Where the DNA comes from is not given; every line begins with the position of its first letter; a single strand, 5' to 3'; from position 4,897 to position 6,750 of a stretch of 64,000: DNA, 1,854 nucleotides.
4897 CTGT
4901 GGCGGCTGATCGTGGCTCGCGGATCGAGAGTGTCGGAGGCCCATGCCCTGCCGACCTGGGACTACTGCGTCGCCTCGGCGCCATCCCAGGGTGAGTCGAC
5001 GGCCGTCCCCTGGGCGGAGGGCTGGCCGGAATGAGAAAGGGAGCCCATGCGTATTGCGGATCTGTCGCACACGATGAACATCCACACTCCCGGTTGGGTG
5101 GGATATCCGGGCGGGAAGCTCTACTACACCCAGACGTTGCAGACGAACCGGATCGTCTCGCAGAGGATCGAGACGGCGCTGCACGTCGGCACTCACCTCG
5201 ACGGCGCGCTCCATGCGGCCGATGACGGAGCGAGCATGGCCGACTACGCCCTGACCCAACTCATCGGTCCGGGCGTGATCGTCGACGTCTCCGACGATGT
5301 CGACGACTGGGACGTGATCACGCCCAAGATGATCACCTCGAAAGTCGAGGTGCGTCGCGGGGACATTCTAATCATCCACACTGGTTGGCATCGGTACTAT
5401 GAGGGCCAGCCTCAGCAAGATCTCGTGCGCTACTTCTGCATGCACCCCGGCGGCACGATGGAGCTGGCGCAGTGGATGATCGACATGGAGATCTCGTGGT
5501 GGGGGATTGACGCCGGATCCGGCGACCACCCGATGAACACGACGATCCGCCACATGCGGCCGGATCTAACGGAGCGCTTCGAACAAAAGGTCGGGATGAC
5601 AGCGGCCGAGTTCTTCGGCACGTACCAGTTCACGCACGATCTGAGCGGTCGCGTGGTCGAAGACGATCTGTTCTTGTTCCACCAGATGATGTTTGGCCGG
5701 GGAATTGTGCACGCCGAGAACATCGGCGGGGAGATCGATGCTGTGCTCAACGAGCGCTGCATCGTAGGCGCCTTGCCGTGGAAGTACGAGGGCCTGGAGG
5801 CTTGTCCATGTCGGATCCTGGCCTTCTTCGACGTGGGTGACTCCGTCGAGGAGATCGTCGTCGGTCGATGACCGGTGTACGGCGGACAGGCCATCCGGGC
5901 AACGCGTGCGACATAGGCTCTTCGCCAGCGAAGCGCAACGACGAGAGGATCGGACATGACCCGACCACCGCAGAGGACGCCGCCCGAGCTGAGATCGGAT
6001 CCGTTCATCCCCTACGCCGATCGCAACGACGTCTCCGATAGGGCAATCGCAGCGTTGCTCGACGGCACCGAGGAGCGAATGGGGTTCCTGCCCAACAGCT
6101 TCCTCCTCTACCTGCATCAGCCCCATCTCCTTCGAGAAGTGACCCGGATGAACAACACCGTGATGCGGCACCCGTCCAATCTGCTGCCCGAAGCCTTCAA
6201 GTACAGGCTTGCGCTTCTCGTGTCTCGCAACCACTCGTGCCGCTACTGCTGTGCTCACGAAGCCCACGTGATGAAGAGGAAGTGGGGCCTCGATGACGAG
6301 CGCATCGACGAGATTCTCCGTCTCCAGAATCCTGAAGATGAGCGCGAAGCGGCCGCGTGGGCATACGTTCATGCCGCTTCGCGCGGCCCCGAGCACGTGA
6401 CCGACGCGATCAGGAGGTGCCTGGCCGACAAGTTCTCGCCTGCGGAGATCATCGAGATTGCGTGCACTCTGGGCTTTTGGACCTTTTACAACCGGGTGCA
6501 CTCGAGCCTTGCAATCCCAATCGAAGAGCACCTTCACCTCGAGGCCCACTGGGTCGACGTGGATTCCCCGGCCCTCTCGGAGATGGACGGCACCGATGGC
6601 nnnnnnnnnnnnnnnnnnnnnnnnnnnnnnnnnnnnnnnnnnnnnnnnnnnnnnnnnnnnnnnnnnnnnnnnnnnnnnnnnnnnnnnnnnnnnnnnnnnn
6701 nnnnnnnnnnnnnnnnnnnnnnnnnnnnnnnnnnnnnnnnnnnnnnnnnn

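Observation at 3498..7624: Four translationally coupled single-domain cupin genes followed by KynB-like formamidase, CMD/AhpD-like and ACMSD-like genes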

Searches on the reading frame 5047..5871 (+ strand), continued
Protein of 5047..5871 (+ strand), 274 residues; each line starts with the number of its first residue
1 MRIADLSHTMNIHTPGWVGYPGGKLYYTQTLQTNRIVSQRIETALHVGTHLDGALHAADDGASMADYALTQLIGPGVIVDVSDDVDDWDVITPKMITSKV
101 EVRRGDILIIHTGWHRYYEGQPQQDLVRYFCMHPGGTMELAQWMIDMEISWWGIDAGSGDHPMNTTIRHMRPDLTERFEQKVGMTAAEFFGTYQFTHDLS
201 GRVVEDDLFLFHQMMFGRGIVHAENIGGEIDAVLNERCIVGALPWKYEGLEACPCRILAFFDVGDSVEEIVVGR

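Call 27: search_dna_similar(query=window:5047-5868:+, collection=plasmids, mode=protein, max_rows=40)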
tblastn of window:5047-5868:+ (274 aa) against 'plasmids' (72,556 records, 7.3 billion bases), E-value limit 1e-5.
Records with a match: 22; places in all: 25; records where one place covers at least 80% of the query: 19.
Best place of each record, by identity: 60-80% 1; <60% 21.
By first word of the organism name: Halorussus 4; Haloarcula 4; Natrinema 2; Rhodococcus 1; Halostagnicola 1; Natronococcus 1; Rhizobium 1; Mycobacterium 1; Pacificitalea 1; Novosphingobium 1; and 5 more.
By predicted mobility (MOB-suite, as given by PLSDB): non-mobilizable 19; conjugative 3.
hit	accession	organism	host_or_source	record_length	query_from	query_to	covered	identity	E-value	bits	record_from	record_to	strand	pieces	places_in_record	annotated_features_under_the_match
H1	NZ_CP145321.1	Rhodococcus ruber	-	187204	1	273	100%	65.9%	5e-105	341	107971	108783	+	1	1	cyclase family protein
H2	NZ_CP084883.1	Natrinema zhouii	pure culture,Salt mine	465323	5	260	93%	38.3%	4e-38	149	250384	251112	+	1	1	cyclase family protein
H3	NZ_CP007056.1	Halostagnicola larsenii XH-48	-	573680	5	260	93%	37.9%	3e-38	149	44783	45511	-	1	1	cyclase family protein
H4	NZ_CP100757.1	Natrinema gelatinilyticum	marine sediment,sediment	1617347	1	263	96%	36.7%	8e-45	168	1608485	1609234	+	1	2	record has no annotation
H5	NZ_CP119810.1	Halorussus caseinilyticus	cell culture,coastal saline-alkali land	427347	2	263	96%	36.6%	8e-38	148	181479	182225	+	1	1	cyclase family protein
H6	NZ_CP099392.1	Natronococcus sp. CG52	cell culture,salt lake sediment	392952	5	260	93%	37.4%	9e-35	139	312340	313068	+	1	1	cyclase family protein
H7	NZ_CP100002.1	Halorussus vallis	cell culture,saline soil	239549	5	260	93%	37.1%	5e-38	149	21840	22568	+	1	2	cyclase family protein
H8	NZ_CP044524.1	Halorussus halophilus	pure culture,marine solar saltern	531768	5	260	93%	37.1%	7e-37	145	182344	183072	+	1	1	cyclase family protein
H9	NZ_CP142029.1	Haloarcula sp. GH36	cell culture,inland salt lake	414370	5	260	93%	36.7%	2e-37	147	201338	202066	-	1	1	cyclase family protein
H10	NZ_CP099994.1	Halorussus salilacus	cell culture,Substrate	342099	5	260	93%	36.7%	3e-36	144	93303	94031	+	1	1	cyclase family protein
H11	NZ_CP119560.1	Haloarcula halophila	cell culture,sediment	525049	5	267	96%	35.7%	5e-36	143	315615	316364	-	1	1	cyclase family protein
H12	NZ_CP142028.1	Haloarcula sp. GH36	cell culture,inland salt lake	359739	5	267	96%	35.0%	2e-35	141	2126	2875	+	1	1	cyclase family protein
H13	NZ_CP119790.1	Haloarcula ordinaria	cell culture,sediment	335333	1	263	96%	33.1%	9e-32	130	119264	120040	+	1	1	cyclase family protein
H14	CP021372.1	Rhizobium sp. ACO-34A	Agave americana L.,cell ...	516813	1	262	96%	28.5%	8e-21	99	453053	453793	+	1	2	hypothetical protein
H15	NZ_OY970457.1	Mycobacterium riyadhense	-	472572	1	262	96%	27.5%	1e-20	99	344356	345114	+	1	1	cyclase family protein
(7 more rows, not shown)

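Call 73: search_protein_families(library=ncbifam, proteins=[L005:9076-9927:+], max_evalue=0.00001)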
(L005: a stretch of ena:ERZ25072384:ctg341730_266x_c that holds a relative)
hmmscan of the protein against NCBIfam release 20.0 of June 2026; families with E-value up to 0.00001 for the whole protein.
L005:9076-9927:+ (284 aa): 10 families
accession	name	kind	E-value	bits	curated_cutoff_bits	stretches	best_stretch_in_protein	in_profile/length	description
NF040852.1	nitrile_Arch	equivalog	7.8e-38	130.1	500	1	6-275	2-260/262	nitrilase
TIGR03381.1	agmatine_aguB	equivalog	1e-32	113.6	410.25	1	17-276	12-277/279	N-carbamoylputrescine amidase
NF033621.1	de_GSH_amidase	exception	9.9e-24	84.1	355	1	19-251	13-237/260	deaminated glutathione amidase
NF009803.0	PRK13287.1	equivalog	5.4e-17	61.6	406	1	31-231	46-240/333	formamidase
NF007757.0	PRK10438.1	equivalog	1.8e-13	50.3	249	1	36-236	33-220/256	amidohydrolase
NF010588.0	PRK13981.1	equivalog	3.5e-12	45.5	479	1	2-277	2-271/546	NAD+ synthase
NF043013.1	DeGluthAmidYersProt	equivalog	5.1e-12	45.5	500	1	121-263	132-262/278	deaminated glutathione amidase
NF009802.0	PRK13286.1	equivalog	8.2e-11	41.4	427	1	37-232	51-242/345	aliphatic amidase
TIGR00546.1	lnt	equivalog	2.9e-08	33.3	132.9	0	20-118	181-274/395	apolipoprotein N-acyltransferase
TIGR04048.1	nitrile_sll0784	equivalog_domain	1.6e-07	30.6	502.6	1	57-149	67-161/301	Nit6803 family nitrilase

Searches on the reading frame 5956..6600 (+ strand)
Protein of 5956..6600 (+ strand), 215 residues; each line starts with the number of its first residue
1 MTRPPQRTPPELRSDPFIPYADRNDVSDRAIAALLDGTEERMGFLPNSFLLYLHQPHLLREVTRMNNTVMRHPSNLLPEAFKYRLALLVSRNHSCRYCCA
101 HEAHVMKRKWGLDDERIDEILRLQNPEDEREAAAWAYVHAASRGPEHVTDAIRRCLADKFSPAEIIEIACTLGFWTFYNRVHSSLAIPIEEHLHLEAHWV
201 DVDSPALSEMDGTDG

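Call 4: search_protein_families(library=pfam, proteins=[window:5956-6600:+], max_evalue=0.01)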
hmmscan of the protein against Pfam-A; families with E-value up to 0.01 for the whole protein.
window:5956-6600:+ (215 aa): 0 families

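Call 5: search_protein_families(library=ncbifam, proteins=[window:5956-6600:+], max_evalue=0.01)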
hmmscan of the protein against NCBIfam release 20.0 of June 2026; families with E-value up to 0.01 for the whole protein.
window:5956-6600:+ (215 aa): 4 families
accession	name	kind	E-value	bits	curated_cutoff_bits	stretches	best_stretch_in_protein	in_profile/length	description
TIGR01926.1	peroxid_rel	subfamily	6.3e-14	52.1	81.8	1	17-188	2-174/178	peroxidase-related enzyme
NF053654.1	GroundWater_YciW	equivalog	4.9e-05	23.1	310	1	28-188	13-172/179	YciW-related (seleno)protein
TIGR04030.1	perox_Avi_7169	hypoth_equivalog_domain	8.2e-05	22.7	233.15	1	4-186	2-183/185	alkylhydroperoxidase domain protein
NF041238.1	AhpD_rel_CFYUT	equivalog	0.0016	17.7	175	1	88-193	229-339/357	alkylhydroperoxidase-related (seleno)protein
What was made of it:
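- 5956..6603 (+): AhpD-like ('peroxidase-related') protein with C-R-Y-C-C. TIGR01926 scores 52.1 against a cut-off of 81.8 (call 5).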

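Call 82: search_solved_structures(query=window:5956-6600:+, max_evalue=0.1)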
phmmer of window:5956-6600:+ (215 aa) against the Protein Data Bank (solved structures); distinct sequences matched with E-value up to 0.1: 7.
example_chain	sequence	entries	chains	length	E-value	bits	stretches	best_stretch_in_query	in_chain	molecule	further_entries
6ohi_A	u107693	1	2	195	5.9e-10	42.5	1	32-190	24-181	Debrominase Bmp8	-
6ohj_A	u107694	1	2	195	1.1e-08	38.3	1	32-190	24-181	Debrominase Bmp8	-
2pfx_A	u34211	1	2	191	2.8e-08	37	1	37-188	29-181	Uncharacterized peroxidase-related protein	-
3c1l_A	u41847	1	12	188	1.2e-07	34.9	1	36-194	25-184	Putative antioxidant defense protein Mlr4105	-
2oyo_A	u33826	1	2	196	4.6e-07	33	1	17-188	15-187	Uncharacterized peroxidase-related protein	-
6k40_A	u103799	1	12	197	1.7e-06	31.1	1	25-196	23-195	Alkyl hydroperoxide reductase AhpD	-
2prr_A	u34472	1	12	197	0.00036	23.5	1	38-187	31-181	Alkylhydroperoxidase AhpD core: uncharacterized peroxidase-related protein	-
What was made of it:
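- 5956..6603 (+): The best solved relative is debrominase Bmp8 at 6e-10 (call 82).
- On Carboxymuconolactone decarboxylase / AhpD family: The fold-family relationship is still supported by PDB matches to AhpD-like proteins (call 82).
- Closest known: AhpD-like 'peroxidase-related' proteins and the debrominase Bmp8. Same: The best solved relative is 6ohi at E 6e-10 (call 82).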
